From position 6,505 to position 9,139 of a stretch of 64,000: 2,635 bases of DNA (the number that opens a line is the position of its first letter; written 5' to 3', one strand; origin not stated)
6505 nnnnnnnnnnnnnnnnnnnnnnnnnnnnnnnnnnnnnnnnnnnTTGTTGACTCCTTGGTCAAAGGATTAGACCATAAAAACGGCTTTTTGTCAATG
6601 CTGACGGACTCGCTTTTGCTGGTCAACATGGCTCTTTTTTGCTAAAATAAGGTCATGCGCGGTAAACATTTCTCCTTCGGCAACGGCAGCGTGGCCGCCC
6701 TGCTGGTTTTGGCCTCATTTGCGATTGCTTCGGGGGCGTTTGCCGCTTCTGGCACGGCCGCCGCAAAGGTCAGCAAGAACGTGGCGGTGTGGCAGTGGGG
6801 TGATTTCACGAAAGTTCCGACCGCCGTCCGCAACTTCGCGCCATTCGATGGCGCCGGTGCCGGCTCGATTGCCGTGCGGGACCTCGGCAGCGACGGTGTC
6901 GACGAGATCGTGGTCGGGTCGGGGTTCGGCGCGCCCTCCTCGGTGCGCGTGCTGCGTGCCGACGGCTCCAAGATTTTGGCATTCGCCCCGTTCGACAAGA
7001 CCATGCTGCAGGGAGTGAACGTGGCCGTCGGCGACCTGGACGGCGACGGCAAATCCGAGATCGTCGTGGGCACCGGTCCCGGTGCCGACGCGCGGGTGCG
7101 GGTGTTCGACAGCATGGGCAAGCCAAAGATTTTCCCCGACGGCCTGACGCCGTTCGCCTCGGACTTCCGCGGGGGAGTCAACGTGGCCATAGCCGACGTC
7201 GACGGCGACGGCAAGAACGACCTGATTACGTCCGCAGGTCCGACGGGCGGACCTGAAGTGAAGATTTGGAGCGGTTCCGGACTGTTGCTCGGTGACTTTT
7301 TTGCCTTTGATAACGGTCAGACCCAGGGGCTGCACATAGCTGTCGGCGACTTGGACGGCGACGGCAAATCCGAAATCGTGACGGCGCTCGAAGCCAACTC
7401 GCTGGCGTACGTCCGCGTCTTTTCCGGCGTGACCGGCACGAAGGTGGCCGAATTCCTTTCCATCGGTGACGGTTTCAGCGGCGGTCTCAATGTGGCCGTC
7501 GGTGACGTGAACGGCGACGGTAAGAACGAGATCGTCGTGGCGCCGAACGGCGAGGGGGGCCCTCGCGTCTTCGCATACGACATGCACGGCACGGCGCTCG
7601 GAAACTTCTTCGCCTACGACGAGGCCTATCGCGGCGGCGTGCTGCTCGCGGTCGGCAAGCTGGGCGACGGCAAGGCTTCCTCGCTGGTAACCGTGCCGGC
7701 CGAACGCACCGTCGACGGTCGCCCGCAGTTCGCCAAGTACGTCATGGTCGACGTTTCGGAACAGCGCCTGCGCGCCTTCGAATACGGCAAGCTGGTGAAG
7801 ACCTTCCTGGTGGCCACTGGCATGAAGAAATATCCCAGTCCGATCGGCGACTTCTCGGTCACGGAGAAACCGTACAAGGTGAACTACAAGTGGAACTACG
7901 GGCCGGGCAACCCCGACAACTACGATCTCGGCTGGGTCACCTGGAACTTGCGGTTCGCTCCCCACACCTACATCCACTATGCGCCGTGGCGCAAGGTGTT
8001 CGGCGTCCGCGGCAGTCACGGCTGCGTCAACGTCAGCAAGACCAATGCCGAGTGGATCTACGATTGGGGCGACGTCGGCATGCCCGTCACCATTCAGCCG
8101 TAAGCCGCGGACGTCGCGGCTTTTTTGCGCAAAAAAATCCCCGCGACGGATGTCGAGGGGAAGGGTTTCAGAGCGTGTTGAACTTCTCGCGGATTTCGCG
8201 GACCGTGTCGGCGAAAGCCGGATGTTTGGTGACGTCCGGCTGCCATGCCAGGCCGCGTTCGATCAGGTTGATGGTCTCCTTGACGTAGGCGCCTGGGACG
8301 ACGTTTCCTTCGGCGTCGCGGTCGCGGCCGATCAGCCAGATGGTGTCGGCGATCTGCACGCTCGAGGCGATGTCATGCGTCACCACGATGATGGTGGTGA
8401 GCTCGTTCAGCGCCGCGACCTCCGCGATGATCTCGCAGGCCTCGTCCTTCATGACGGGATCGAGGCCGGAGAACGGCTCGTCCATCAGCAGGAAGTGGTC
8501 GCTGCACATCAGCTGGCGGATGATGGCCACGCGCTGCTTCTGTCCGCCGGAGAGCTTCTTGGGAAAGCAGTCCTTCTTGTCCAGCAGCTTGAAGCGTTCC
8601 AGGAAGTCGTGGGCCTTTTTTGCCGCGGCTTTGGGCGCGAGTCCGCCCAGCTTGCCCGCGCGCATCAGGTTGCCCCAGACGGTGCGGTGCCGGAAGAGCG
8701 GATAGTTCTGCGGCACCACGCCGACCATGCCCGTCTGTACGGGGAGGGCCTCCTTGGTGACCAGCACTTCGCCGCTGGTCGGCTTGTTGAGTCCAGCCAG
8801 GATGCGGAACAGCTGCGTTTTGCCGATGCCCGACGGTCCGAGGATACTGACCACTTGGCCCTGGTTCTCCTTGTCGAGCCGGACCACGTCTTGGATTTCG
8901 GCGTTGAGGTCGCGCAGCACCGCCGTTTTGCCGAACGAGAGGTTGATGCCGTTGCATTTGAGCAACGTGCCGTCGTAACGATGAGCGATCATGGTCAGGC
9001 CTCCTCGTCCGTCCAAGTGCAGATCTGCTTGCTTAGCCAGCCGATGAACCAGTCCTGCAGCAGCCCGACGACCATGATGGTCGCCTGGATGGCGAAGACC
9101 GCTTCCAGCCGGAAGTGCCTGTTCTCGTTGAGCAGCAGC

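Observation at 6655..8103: Secreted FG-GAP/VCBS-repeat beta-propeller fused to an L,D-transpeptidase catalytic domain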

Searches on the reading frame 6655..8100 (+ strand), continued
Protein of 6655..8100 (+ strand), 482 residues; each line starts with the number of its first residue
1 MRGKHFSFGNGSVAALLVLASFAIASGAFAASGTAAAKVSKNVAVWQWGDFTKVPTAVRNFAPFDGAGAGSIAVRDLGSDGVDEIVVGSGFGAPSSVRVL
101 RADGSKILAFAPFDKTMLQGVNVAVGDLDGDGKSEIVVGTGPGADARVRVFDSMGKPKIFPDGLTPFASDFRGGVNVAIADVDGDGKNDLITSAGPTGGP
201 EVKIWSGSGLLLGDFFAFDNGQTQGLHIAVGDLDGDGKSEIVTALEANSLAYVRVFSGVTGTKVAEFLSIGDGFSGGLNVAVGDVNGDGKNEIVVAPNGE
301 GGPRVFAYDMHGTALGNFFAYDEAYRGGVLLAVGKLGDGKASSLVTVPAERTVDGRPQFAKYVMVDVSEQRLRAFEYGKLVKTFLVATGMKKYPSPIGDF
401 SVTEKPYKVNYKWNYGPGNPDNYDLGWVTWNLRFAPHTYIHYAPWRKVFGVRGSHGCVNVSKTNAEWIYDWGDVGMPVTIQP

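Call 67: search_protein_families(library=pfam, proteins=[P0098, P0049, P0035, P0043], max_evalue=0.001)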
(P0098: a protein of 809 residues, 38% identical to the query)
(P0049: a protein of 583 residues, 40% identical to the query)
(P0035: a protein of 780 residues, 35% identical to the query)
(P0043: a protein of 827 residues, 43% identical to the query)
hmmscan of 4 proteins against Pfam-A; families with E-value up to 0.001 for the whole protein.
P0098 (809 aa): 4 families
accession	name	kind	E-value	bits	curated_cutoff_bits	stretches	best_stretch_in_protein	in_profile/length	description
PF13517.12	FG-GAP_3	-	9.2e-32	109.9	26.9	3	178-242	1-60/61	FG-GAP-like repeat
PF01839.29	FG-GAP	-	3.3e-24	84.7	22.1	3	603-629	2-30/37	FG-GAP repeat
PF03734.19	YkuD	-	4.5e-22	79.6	23.4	1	38-152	4-146/146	L,D-transpeptidase catalytic domain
PF12256.14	TcdB_toxin_midN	-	2.4e-05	24.1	24.8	0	488-520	18-49/181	Insecticide toxin TcdB middle/N-terminal region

P0049 (583 aa): 3 families
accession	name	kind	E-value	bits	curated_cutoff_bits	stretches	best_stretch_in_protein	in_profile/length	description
PF03734.19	YkuD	-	9.8e-25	88.3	23.4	1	462-581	2-146/146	L,D-transpeptidase catalytic domain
PF13517.12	FG-GAP_3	-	6.7e-20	71.9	26.9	1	226-290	1-61/61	FG-GAP-like repeat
PF01839.29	FG-GAP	-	2.1e-17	63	22.1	1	168-192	2-26/37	FG-GAP repeat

P0035 (780 aa): 4 families
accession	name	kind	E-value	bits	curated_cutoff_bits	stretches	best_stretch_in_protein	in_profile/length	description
PF01839.29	FG-GAP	-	3.1e-36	123.1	22.1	5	470-494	2-26/37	FG-GAP repeat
PF13517.12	FG-GAP_3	-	8.4e-33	113.2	26.9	3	207-269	1-60/61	FG-GAP-like repeat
PF12256.14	TcdB_toxin_midN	-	1.2e-05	25.1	24.8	0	249-283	24-56/181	Insecticide toxin TcdB middle/N-terminal region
PF16743.10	PliI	-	0.00039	20.6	27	0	370-393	62-85/123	Periplasmic lysozyme inhibitor of I-type lysozyme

P0043 (827 aa): 5 families
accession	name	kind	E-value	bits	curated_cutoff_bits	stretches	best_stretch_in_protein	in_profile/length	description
PF01839.29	FG-GAP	-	2.6e-37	126.5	22.1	6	278-312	5-34/37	FG-GAP repeat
PF13517.12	FG-GAP_3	-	4e-35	120.6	26.9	5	533-593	1-60/61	FG-GAP-like repeat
PF00801.26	PKD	-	2.5e-09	37.4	23.5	1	639-723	2-76/80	PKD domain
PF18911.6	PKD_4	-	1.1e-08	35.5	27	0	792-825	50-84/85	PKD domain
PF14783.12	BBS2_Mid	-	6.6e-05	23.4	27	0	431-448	6-23/108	Ciliary BBSome complex subunit 2, middle region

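Call 68: search_solved_structures(query=A1, max_evalue=0.01, show_alignments=2)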
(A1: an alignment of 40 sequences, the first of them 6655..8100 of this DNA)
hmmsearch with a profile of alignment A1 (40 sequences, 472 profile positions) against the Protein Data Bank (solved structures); distinct sequences matched with E-value up to 0.01: 93 (the best 60 are shown).
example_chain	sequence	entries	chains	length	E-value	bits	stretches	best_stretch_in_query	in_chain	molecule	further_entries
6d51_A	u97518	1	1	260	1.4e-15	60.1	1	377-472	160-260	Probable L,D-transpeptidase 3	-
6d4k_A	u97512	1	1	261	1.5e-15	60.1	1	377-472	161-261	Probable L,D-transpeptidase 3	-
4k73_A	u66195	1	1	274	1.6e-15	60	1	377-472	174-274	L,D-transpeptidase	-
4xvo_A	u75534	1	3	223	4.3e-14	55.2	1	366-471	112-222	L,D-transpeptidase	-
5uwv_B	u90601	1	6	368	3.4e-13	52.3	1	360-471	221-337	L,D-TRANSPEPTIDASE 2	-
4jmn_A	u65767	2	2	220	6.8e-13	51.3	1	356-470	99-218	Probable L,D-transpeptidase LdtA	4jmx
5e51_A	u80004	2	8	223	7.1e-13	51.2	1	356-470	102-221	L,D-transpeptidase 1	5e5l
3zg4_A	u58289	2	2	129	7.8e-12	47.8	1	350-470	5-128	ERFK/YBIS/YCFS/YNHG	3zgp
7a11_A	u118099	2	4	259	1.1e-11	47.2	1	366-470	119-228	L,D-transpeptidase 2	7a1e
7a1c_A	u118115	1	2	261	1.2e-11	47.2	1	366-470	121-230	L,D-transpeptidase 2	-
4huc_A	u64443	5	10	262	1.2e-11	47.2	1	366-470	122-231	PROBABLE CONSERVED LIPOPROTEIN LPPS | L,D-transpeptidase 2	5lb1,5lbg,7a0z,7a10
9etn_A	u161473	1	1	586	1.3e-11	47.1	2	215-300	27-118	Cartilage acidic protein 1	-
3vyo_A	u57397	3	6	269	1.4e-11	47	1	366-470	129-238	Probable conserved lipoprotein LPPS | L,D-transpeptidase 2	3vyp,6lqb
6iyv_B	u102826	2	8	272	1.4e-11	47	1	366-470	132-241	L,D-transpeptidase 2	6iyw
3tur_A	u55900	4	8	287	1.6e-11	46.8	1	366-470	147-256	Mycobacteria Tuberculosis LD-transpeptidase type 2 | LD-transpeptidase type 2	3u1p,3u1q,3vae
4gsq_A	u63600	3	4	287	1.6e-11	46.8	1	366-470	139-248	Probable conserved lipoprotein LPPS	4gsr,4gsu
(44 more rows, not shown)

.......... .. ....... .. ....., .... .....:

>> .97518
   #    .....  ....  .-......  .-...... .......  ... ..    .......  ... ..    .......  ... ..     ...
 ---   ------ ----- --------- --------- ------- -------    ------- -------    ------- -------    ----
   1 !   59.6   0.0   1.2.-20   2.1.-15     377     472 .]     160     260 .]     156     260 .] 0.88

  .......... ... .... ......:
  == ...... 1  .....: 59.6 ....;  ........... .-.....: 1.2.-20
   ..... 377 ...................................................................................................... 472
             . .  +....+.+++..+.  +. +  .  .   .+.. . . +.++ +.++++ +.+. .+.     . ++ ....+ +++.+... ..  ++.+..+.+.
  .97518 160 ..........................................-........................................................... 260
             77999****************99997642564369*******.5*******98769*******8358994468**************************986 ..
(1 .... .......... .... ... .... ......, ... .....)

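Call 69: find_homologous_proteins(query=L004:3325-5028:+, max_evalue=1e-20)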
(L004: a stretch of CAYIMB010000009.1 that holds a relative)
Query L004:3325-5028:+ (568 aa): 8000 proteins with E <= 1e-20 among 8000 candidates; the best 120 are listed.
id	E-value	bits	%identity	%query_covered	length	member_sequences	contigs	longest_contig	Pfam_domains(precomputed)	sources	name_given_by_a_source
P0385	0.0e+0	1214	100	98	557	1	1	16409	PF21760.4,PF00639.28,PF03176.22,PF22599.3,PF02355.23,PF13616.13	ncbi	ncbi:MAG: protein translocase subunit SecD [Patescibacteria group bacterium]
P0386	0.0e+0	1209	100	98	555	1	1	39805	PF21760.4,PF00639.28,PF03176.22,PF22599.3,PF02355.23,PF13616.13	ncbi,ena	-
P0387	0.0e+0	1117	92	98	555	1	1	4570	PF21760.4,PF00639.28,PF03176.22,PF22599.3,PF02355.23,PF13616.13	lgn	-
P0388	0.0e+0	1105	90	98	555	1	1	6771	PF21760.4,PF00639.28,PF03176.22,PF22599.3,PF02355.23,PF13616.13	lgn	-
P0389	0.0e+0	1104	90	98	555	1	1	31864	PF21760.4,PF00639.28,PF03176.22,PF22599.3,PF02355.23,PF13616.13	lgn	-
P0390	0.0e+0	1071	90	95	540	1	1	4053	PF21760.4,PF00639.28,PF03176.22,PF22599.3,PF02355.23,PF13616.13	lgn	-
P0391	0.0e+0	1022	82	98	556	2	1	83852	PF13145.13,PF21760.4,PF00639.28,PF03176.22,PF22599.3,PF02355.23,PF13616.13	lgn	-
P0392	0.0e+0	1020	82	98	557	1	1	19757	PF21760.4,PF00639.28,PF03176.22,PF22599.3,PF02355.23,PF13616.13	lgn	-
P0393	4.3e-290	981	78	98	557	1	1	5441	PF21760.4,PF00639.28,PF03176.22,PF22599.3,PF02355.23,PF13616.13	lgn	-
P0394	5.9e-271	918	77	95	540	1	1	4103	PF21760.4,PF00639.28,PF03176.22,PF22599.3,PF02355.23,PF00873.26,PF13616.13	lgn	-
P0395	1.3e-215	735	61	98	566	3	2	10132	PF13145.13,PF21760.4,PF00639.28,PF03176.22,PF22599.3,PF02355.23,PF00873.26,PF13616.13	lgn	-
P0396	9.1e-212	723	60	98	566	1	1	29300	PF13145.13,PF21760.4,PF00639.28,PF03176.22,PF22599.3,PF02355.23,PF13616.13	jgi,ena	-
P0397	1.0e-209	716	61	98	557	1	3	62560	PF21760.4,PF00639.28,PF03176.22,PF22599.3,PF02355.23,PF13616.13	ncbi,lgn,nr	ncbi:protein translocase subunit SecD [Patescibacteria group bacterium]|nr:protein translocase subun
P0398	2.0e-209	715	61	98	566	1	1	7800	PF13145.13,PF21760.4,PF00639.28,PF03176.22,PF22599.3,PF02355.23,PF13616.13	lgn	-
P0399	4.9e-207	707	60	98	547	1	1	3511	PF13145.13,PF21760.4,PF00639.28,PF03176.22,PF22599.3,PF02355.23,PF00873.26,PF13616.13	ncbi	-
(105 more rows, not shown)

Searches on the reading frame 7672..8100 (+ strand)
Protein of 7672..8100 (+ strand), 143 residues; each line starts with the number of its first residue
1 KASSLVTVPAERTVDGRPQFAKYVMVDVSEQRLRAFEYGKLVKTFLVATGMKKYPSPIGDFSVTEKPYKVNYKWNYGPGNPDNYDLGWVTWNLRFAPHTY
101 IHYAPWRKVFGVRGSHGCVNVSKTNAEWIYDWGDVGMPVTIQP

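Call 38: search_protein_representatives(protein=window:7672-8100:+)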
Query: 143 residues. Proteins with E-value up to 0.001 (for the whole library): 4703; up to 1e-10: 741; up to 1e-30: 50. The best 150 are listed.
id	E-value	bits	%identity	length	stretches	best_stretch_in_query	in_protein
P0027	3.6e-64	231.4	72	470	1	15-142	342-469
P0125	1.6e-62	226.1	65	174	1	4-143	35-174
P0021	2.1e-60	219.2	67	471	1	4-141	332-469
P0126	8.7e-51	188.0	59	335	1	5-141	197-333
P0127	9.1e-51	187.9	57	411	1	8-142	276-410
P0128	3.8e-50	185.9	57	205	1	5-141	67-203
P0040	9.1e-50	184.7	59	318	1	5-142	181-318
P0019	7.0e-49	181.8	54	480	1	5-142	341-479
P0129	3.5e-48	179.5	60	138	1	11-141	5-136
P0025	1.4e-47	177.5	54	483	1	5-141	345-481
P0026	1.4e-46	174.3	55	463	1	5-142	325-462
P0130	2.1e-44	167.2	56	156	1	20-140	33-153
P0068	6.0e-42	159.3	51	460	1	4-142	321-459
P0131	8.8e-42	158.7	47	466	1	4-138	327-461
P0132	3.6e-40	153.5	54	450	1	4-142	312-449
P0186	5.4e-27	110.7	46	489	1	20-141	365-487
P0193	1.8e-26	109.0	49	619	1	18-141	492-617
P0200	8.8e-26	106.7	40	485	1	8-141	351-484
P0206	3.2e-24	101.7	42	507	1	20-142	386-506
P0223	8.9e-22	93.7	42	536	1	21-139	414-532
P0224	2.0e-21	92.6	40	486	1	18-141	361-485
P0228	1.4e-20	89.9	39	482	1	21-139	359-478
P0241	6.4e-19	84.5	38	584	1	21-140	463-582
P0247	2.9e-18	82.3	41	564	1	20-141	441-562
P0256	1.8e-17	79.8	42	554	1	23-141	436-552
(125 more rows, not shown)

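Call 42: search_protein_families(library=pfam, proteins=[P0186, P0193, P0200, P0206, P0223, P0224, P0228, P0241, P0247, P0256], max_evalue=0.01)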
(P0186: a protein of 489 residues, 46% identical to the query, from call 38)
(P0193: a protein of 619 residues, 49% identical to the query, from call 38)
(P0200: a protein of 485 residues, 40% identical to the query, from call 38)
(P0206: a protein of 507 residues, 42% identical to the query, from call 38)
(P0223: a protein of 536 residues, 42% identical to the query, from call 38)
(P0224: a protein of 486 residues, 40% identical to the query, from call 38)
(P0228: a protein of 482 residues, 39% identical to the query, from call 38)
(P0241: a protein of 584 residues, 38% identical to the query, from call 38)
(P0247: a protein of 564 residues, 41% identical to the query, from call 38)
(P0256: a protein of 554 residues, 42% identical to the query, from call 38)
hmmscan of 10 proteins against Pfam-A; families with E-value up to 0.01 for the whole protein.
P0186 (489 aa): 2 families
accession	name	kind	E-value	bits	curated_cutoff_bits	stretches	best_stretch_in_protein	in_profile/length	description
PF03734.19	YkuD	-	3.2e-22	80.1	23.4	1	367-487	2-146/146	L,D-transpeptidase catalytic domain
PF13205.12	Big_5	-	2.2e-12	48.1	23.6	1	243-347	4-105/105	Bacterial Ig-like domain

P0193 (619 aa): 3 families
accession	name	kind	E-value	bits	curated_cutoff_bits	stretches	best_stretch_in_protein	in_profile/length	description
PF03734.19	YkuD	-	8.1e-23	82.1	23.4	1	496-617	2-146/146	L,D-transpeptidase catalytic domain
PF13205.12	Big_5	-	4.8e-14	53.4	23.6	2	377-475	4-105/105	Bacterial Ig-like domain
PF17964.7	Big_10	-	1.2e-08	35.8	22.9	1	368-452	71-158/164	Bacterial Ig domain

P0200 (485 aa): 3 families
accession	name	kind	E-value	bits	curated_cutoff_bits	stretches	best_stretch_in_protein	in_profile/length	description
PF13205.12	Big_5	-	8.6e-26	91.1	23.6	3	247-345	3-105/105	Bacterial Ig-like domain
PF03734.19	YkuD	-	4.5e-24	86.1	23.4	1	365-484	2-146/146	L,D-transpeptidase catalytic domain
PF17964.7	Big_10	-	2e-05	25.3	22.9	1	212-321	45-157/164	Bacterial Ig domain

P0206 (507 aa): 2 families
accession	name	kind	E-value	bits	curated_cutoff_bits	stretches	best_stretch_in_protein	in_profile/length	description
PF03734.19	YkuD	-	2.3e-23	83.8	23.4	1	388-505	2-146/146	L,D-transpeptidase catalytic domain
PF12229.13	PG_binding_4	-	3e-16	60.1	22.1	1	106-216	2-111/117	Putative peptidoglycan binding domain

P0223 (536 aa): 2 families
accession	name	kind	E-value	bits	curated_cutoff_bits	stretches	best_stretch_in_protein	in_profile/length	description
PF12229.13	PG_binding_4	-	1.3e-22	80.6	22.1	2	124-235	1-111/117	Putative peptidoglycan binding domain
PF03734.19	YkuD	-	1.3e-21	78.1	23.4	1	415-534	2-146/146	L,D-transpeptidase catalytic domain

P0224 (486 aa): 2 families
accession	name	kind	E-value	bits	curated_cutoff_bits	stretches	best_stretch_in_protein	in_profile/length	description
PF03734.19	YkuD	-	1.4e-21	78.1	23.4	1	367-485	3-146/146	L,D-transpeptidase catalytic domain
PF12229.13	PG_binding_4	-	2.1e-17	63.8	22.1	1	90-199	1-107/117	Putative peptidoglycan binding domain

P0228 (482 aa): 2 families
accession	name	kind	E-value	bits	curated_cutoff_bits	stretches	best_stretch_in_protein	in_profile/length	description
PF03734.19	YkuD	-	1.2e-24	88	23.4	1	360-480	2-146/146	L,D-transpeptidase catalytic domain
PF12229.13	PG_binding_4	-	2.9e-21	76.2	22.1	2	70-179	1-108/117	Putative peptidoglycan binding domain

P0241 (584 aa): 2 families
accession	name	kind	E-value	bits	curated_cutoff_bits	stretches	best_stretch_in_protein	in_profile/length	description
PF12229.13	PG_binding_4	-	2.3e-26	92.7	22.1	2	173-289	1-116/117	Putative peptidoglycan binding domain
PF03734.19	YkuD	-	7e-23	82.3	23.4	1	464-583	2-146/146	L,D-transpeptidase catalytic domain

P0247 (564 aa): 2 families
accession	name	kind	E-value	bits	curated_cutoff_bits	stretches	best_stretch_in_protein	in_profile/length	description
PF03734.19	YkuD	-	2.8e-27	96.5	23.4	1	443-562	2-146/146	L,D-transpeptidase catalytic domain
PF12229.13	PG_binding_4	-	7.8e-15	55.5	22.1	1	181-283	4-110/117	Putative peptidoglycan binding domain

P0256 (554 aa): 3 families
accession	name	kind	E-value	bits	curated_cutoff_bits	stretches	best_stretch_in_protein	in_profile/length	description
PF03734.19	YkuD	-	1e-22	81.7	23.4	1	435-552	2-146/146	L,D-transpeptidase catalytic domain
PF13205.12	Big_5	-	8.7e-08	33.3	23.6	1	331-431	4-105/105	Bacterial Ig-like domain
PF17964.7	Big_10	-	1.8e-06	28.7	22.9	1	298-406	50-158/164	Bacterial Ig domain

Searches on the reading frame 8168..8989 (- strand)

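Call 32: search_protein_families(library=pfam, proteins=[window:8168-8989:-], max_evalue=0.001)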
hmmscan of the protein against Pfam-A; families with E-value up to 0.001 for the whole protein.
window:8168-8989:- (273 aa): 2 families
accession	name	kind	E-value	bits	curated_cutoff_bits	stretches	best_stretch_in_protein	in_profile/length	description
PF00005.33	ABC_tran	-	2.4e-27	96.6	25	1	42-173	9-136/137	ABC transporter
PF13304.12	AAA_21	-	8.4e-05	23.2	27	0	160-207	252-300/304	AAA domain, putative AbiEii toxin, Type IV TA system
